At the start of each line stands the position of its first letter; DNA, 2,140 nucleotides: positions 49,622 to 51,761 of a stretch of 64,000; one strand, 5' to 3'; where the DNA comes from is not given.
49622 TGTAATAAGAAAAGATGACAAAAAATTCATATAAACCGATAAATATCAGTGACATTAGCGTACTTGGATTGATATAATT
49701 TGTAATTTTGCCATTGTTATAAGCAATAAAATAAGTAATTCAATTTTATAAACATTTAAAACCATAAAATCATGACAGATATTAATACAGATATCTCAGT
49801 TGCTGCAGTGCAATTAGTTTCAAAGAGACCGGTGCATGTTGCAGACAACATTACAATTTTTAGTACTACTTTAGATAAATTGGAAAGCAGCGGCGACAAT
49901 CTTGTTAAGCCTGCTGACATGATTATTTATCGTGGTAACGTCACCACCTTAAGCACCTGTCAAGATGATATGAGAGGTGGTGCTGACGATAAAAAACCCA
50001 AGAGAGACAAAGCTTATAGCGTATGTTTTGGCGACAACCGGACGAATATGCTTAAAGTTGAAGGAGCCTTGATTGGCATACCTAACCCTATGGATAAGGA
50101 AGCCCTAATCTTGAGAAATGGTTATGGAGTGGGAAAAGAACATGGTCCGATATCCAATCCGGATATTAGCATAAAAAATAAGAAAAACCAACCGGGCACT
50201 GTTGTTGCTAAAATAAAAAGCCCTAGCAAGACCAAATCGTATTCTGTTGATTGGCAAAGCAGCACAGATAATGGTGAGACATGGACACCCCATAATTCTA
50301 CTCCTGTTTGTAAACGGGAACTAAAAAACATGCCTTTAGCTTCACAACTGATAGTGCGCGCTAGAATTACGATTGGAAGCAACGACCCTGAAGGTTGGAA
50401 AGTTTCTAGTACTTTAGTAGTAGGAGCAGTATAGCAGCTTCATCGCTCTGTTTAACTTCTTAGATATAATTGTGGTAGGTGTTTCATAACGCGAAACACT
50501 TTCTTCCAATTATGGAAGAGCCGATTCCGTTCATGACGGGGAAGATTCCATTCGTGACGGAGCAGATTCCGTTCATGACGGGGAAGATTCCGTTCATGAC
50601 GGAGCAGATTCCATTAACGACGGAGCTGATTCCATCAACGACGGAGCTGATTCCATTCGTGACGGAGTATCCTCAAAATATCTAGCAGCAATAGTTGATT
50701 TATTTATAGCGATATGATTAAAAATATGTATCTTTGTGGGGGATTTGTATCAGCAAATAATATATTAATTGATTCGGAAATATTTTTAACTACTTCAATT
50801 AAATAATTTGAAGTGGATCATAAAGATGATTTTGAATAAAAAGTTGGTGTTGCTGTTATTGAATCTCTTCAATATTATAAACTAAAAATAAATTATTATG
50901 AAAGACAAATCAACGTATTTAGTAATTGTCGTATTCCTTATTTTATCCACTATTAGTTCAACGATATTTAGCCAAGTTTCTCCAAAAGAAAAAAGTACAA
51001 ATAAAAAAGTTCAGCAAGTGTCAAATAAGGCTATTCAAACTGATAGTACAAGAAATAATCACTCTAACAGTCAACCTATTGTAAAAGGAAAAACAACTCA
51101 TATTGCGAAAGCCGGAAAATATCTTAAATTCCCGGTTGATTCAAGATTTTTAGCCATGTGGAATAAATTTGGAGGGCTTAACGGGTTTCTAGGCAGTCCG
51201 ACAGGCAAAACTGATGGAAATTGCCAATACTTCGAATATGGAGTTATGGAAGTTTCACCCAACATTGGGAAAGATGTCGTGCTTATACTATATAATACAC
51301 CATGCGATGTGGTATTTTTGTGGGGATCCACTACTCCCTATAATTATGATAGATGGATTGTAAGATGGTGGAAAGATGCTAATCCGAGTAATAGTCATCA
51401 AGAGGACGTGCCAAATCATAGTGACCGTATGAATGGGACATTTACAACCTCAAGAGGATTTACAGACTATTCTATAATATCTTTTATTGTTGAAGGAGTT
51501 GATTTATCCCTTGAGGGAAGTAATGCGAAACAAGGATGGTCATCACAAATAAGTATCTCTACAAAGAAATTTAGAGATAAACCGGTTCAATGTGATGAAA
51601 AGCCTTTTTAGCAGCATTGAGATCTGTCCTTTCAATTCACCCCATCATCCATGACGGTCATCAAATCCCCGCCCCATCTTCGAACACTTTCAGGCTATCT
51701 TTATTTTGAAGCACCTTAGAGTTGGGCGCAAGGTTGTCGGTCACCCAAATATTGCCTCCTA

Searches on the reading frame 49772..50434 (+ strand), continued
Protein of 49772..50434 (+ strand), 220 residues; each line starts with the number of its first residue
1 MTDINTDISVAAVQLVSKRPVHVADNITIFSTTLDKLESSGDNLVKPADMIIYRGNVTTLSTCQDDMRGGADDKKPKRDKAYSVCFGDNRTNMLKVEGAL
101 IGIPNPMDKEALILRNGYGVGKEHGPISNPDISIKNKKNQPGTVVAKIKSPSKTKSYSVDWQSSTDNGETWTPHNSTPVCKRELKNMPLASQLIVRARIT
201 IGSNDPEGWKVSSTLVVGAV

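Call 64: find_encoding_contigs(protein=P0040, flank=3000, max_places=2)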
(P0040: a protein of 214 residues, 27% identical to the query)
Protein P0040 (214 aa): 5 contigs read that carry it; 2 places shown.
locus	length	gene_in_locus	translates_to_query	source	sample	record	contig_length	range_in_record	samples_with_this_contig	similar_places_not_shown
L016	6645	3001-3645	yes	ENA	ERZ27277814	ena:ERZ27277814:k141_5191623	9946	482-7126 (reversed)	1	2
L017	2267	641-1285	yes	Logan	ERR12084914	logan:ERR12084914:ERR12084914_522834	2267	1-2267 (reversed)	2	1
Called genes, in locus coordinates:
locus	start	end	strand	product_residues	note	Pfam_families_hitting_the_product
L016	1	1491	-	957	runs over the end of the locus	PF20464:MmeI_N, PF20465:MmeI_hel, PF20473:MmeI_Mtase, PF07669:Eco57I (weak), PF20466:MmeI_TRD, PF20467:MmeI_C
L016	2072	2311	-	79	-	-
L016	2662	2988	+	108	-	-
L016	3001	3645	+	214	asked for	-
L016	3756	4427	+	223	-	-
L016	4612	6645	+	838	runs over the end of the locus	?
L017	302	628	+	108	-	-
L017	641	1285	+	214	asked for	-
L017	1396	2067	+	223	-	-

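Call 71: search_protein_families(library=pfam, proteins=[L007:3774-4505:+, L009:3841-4581:+, L016:3756-4427:+, L007:2093-2491:+, L013:1875-2270:-, L016:2072-2311:-, L015:2216-2476:-, L006:4215-4604:+, L006:2437-2763:-], max_evalue=0.1)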
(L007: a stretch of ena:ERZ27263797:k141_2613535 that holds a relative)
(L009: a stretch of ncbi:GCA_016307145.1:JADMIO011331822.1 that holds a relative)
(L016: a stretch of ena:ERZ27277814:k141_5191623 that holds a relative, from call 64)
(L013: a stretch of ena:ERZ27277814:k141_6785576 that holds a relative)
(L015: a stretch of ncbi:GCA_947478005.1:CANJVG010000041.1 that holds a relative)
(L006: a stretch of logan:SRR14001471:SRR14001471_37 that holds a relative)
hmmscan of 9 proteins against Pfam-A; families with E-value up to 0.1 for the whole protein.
L007:3774-4505:+ (243 aa): 0 families

L009:3841-4581:+ (246 aa): 0 families

L016:3756-4427:+ (223 aa): 0 families

L007:2093-2491:+ (132 aa): 1 family
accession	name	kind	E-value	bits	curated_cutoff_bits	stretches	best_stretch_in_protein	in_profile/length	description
PF04397.21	LytTR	-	0.052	14.2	22.6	1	33-100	7-68/98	LytTr DNA-binding domain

L013:1875-2270:- (131 aa): 2 families
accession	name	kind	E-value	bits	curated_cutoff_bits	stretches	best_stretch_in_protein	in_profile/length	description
PF01381.28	HTH_3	-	3.6e-05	24.1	23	1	3-55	3-55/55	Helix-turn-helix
PF13560.12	HTH_31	-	0.017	15.8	27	1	5-51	10-57/64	Helix-turn-helix domain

L016:2072-2311:- (79 aa): 3 families
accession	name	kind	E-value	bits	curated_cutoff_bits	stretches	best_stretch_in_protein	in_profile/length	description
PF16858.11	CNDH2_C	-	0.0088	16.5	32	1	20-61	10-51/130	Condensin II complex subunit CAP-H2 or CNDH2, C-terminal wHTH domain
PF09794.14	Avl9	-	0.042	12.9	22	1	5-70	295-359/379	Transport protein Avl9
PF15797.10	DUF4706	-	0.047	14.5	27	1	32-62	12-42/108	Domain of unknown function (DUF4706)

L015:2216-2476:- (86 aa): 7 families
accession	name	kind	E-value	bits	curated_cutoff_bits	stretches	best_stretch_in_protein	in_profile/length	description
PF12844.13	HTH_19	-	9.7e-07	29.1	30.2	1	11-71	1-61/64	Helix-turn-helix domain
PF13560.12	HTH_31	-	2.4e-06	28.2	27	1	10-67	2-60/64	Helix-turn-helix domain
PF01381.28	HTH_3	-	0.00023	21.5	23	1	17-68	4-55/55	Helix-turn-helix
PF13413.12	HTH_25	-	0.0082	16.4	24.6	1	17-48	5-36/62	Helix-turn-helix domain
PF13443.12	HTH_26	-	0.051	14.3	22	1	17-69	5-58/63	Cro/C1-type HTH DNA-binding domain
PF04760.21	IF2_N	-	0.09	13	25.3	0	57-79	9-30/53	Translation initiation factor IF-2, N-terminal region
PF24250.1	HVO_2718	-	0.095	12.9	30.3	0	3-46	105-148/173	Transcription regulator HVO_2718-like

L006:4215-4604:+ (129 aa): 2 families
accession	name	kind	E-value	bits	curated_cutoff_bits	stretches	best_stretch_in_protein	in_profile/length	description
PF04769.18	MATalpha_HMGbox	-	0.04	13.7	28.1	1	8-87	94-172/194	Mating-type protein MAT alpha 1 HMG-box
PF21197.3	PgaA_barrel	-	0.057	13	27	1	11-102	126-213/294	PgaA membrane beta barrel domain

L006:2437-2763:- (108 aa): 2 families
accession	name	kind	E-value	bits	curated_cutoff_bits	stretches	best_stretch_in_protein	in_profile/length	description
PF13620.12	CarboxypepD_reg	-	0.011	16.5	32.3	1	24-94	3-68/82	Carboxypeptidase regulatory-like domain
PF13715.12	CarbopepD_reg_2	-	0.013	16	32.2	1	24-99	2-68/88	CarboxypepD_reg-like domain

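Call 72: search_protein_families(library=ncbifam, proteins=[L007:3774-4505:+, L009:3841-4581:+, L016:3756-4427:+, L007:2093-2491:+, L013:1875-2270:-], max_evalue=0.1)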
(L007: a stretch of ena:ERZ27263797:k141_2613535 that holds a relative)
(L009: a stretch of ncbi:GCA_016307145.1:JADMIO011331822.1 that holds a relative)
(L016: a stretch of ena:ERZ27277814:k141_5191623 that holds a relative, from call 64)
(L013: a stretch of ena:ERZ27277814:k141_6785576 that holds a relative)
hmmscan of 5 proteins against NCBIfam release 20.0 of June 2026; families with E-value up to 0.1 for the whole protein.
L007:3774-4505:+ (243 aa): 0 families

L009:3841-4581:+ (246 aa): 0 families

L016:3756-4427:+ (223 aa): 0 families

L007:2093-2491:+ (132 aa): 0 families

L013:1875-2270:- (131 aa): 0 families

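Call 75: find_related_loci(query=A4, collection=metagenome_contigs, flank=3000)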
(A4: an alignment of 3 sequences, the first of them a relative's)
Query A4 (243 aa) in metagenome_contigs; peptide patterns used: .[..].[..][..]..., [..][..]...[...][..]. (x = any residue, [..] = any of these).
244 stretches matched a pattern; 5 encode a relative of the query (tblastn E <= 1e-3); 5 distinct loci.
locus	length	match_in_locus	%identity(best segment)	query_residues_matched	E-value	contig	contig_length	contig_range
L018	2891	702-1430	96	1-243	6e-165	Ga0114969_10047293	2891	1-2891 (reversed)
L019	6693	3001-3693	55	4-241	2e-87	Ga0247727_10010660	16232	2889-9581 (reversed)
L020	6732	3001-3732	46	1-240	2e-67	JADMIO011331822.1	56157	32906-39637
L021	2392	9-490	34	15-239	9e-19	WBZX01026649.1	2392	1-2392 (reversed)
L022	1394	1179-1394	52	1-79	6e-19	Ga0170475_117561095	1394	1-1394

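Call 92: search_dna_similar(query=window:49772-50434:+, collection=plasmids, mode=protein, max_evalue=0.001, max_rows=15)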
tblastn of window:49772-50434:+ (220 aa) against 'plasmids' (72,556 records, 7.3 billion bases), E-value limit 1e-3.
No match.

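Call 93: search_dna_similar(query=P0035, collection=phages, mode=protein, max_evalue=0.001, max_rows=15)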
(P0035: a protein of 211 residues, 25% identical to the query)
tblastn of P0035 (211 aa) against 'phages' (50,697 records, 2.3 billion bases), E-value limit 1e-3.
No match.

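Call 94: search_dna_similar(query=P0035, collection=plasmids, mode=protein, max_evalue=0.001, max_rows=15)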
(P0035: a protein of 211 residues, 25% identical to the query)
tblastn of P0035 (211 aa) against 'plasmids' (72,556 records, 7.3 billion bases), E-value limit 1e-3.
No match.

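Call 95: search_dna_similar(query=L007:3774-4505:+, collection=plasmids, mode=protein, max_evalue=0.001, max_rows=15)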
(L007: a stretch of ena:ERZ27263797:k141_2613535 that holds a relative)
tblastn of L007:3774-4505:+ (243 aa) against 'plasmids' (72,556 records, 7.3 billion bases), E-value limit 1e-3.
No match.

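Call 96: search_dna_similar(query=window:49772-50434:+, collection=phages, mode=protein, max_evalue=0.001, max_rows=15)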
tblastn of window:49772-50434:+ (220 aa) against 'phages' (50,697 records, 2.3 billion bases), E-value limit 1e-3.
No match.

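Call 97: find_related_loci(query=A4, collection=viral_contigs, flank=4000)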
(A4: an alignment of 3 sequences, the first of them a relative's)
Query A4 (243 aa) in viral_contigs; peptide patterns used: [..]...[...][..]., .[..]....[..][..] (x = any residue, [..] = any of these).
67 stretches matched a pattern, but none encodes a relative of the query by tblastn (E <= 1e-3).

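Call 98: find_related_loci(query=window:49772-50434:+, collection=viral_contigs, flank=4000)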
Query window:49772-50434:+ (220 aa) in viral_contigs; peptide patterns used: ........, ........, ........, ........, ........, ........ (x = any residue, [..] = any of these).
33 stretches matched a pattern, but none encodes a relative of the query by tblastn (E <= 1e-3).

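Call 105: search_solved_structures(query=A4, max_evalue=1)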
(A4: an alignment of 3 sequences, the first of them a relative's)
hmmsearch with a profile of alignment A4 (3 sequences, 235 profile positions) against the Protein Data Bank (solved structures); distinct sequences matched with E-value up to 1: 0.

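Call 106: search_protein_families(library=padloc, proteins=[L013:324-893:-, L013:871-1752:-, L001:4671-6926:+, L001:7051-8181:+, L008:34-2133:-, L007:3774-4505:+, L016:4612-6645:+, L015:1582-1926:-, L007:5060-5467:+], max_evalue=0.001)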
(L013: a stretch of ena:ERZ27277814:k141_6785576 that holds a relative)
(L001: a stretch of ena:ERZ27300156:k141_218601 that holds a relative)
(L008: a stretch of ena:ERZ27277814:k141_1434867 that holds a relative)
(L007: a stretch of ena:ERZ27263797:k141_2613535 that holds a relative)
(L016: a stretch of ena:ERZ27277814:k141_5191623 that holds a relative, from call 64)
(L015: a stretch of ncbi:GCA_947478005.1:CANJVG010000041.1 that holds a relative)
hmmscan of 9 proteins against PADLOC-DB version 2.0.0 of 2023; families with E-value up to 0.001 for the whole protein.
L013:324-893:- (189 aa): 2 families
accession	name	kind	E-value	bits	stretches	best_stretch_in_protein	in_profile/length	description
PDLC00696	Effector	-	3.1e-75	250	1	6-189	3-186/189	2TM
PDLC00690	Effector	-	5.7e-16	56.8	1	13-174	8-169/187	2TM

L013:871-1752:- (293 aa): 24 families
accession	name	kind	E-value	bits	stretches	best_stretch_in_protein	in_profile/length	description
PDLC00786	Cyclase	-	9.4e-128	423.7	1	1-293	1-293/293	oligonucleotide-cyclase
PDLC00796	Cyclase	-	2.3e-98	328.4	1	1-292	1-285/432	oligonucleotide-cyclase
PDLC00792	Cyclase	-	3.6e-74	247.1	1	1-238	1-236/236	oligonucleotide-cyclase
PDLC00814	Cyclase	-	2.5e-71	238.5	1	5-292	7-291/295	oligonucleotide-cyclase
PDLC00771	Cyclase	-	5.2e-60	201.1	1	14-251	10-257/271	oligonucleotide-cyclase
PDLC00804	Cyclase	-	9.2e-47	157.8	1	24-213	2-198/256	oligonucleotide-cyclase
PDLC00823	Cyclase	-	3.5e-43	146.3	1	4-293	6-283/285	oligonucleotide-cyclase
PDLC00809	Cyclase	-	1.8e-27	94.7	1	6-292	7-293/295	oligonucleotide-cyclase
PDLC00805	Cyclase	-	1.8e-27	94.6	1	45-291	62-313/314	oligonucleotide-cyclase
PDLC00776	Cyclase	-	1.4e-22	78.4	1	4-293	6-285/287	oligonucleotide-cyclase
PDLC00802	Cyclase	-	3.7e-20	70.4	2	103-293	134-330/332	oligonucleotide-cyclase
PDLC00769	Cyclase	-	1.6e-18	65.1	1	4-216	4-208/261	oligonucleotide-cyclase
PDLC00820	Cyclase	-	4.2e-13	47.2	1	5-292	5-276/324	oligonucleotide-cyclase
PDLC00818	Cyclase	-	9.9e-12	43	1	52-292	47-293/322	oligonucleotide-cyclase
PDLC00773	Cyclase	-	1.3e-10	39.4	1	52-184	51-180/334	oligonucleotide-cyclase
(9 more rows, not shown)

L001:4671-6926:+ (751 aa): 59 families (the best 25 are shown)
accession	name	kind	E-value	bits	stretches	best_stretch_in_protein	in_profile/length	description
PDLC02541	PglX|PglXI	-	4.4e-43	145.5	2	322-583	374-622/919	PglXI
PDLC03312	MTase_II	-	6.4e-37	124.8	2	324-583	1010-1266/1344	Type II methyltransferase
PDLC03319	MTase_II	-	3.3e-34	116.6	2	327-588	169-427/503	Type II methyltransferase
PDLC03346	MTase_II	-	3e-29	99.4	2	445-581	602-734/1068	Type II methyltransferase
PDLC03367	MTase_II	-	5.8e-20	69.2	2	294-551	191-445/633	Type II methyltransferase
PDLC03322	MTase_II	-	8e-19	65.8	1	207-486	37-301/446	Type II methyltransferase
PDLC03380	MTase_II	-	1.1e-18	65.6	2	208-280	33-105/393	Type II methyltransferase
PDLC03353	MTase_II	-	1.2e-18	65.6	2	222-262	199-239/260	Type II methyltransferase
PDLC03371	MTase_II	-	4.1e-17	60.6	2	206-263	187-242/260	Type II methyltransferase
PDLC03299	MTase_II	-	1.1e-14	52.6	1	220-300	204-284/296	Type II methyltransferase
PDLC03325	MTase_II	-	4e-14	50.2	1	224-286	84-146/426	Type II methyltransferase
PDLC03350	MTase_II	-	5.6e-14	50.3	2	223-274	245-296/312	Type II methyltransferase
PDLC03376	MTase_II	-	1.2e-13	49.4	2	419-470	95-146/249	Type II methyltransferase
PDLC03228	MTase_II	-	2.3e-13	48.5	1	190-276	127-209/227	Type II methyltransferase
PDLC04134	mad2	-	7.4e-13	46.1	1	193-270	258-330/492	mads_2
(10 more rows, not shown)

L001:7051-8181:+ (376 aa): 0 families

L008:34-2133:- (699 aa): 1 family
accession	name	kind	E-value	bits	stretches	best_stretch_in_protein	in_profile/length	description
PDLC03348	MTase_II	-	0.00022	17.9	1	312-390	214-293/727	Type II methyltransferase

L007:3774-4505:+ (243 aa): 0 families

L016:4612-6645:+ (678 aa): 0 families

L015:1582-1926:- (114 aa): 2 families
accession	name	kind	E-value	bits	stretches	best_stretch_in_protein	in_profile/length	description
PDLC03210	mREase_II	-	3e-07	28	1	23-111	42-129/294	Type II methyl-directed restriction enzyme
PDLC02868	DpdF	-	2.9e-05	20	1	37-92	84-139/1078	DpdF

L007:5060-5467:+ (135 aa): 0 families

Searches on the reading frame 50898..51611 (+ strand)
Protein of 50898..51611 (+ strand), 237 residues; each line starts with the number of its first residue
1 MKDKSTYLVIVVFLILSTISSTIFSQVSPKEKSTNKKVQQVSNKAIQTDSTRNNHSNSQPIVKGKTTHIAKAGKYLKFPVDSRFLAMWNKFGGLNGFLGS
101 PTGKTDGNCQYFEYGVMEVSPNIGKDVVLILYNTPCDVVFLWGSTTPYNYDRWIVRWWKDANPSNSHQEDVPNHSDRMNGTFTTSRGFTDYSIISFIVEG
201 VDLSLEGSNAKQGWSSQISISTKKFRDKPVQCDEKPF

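Call 7: search_protein_families(library=pfam, proteins=[window:50898-51611:+], max_evalue=0.01)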
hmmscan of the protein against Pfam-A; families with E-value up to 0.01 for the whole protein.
window:50898-51611:+ (237 aa): 0 families

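Call 73: find_related_loci(query=window:50898-51611:+, collection=metagenome_contigs, flank=4000)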
Query window:50898-51611:+ (237 aa) in metagenome_contigs; peptide patterns used: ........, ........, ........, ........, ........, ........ (x = any residue, [..] = any of these).
263 stretches matched a pattern, but none encodes a relative of the query by tblastn (E <= 1e-3).
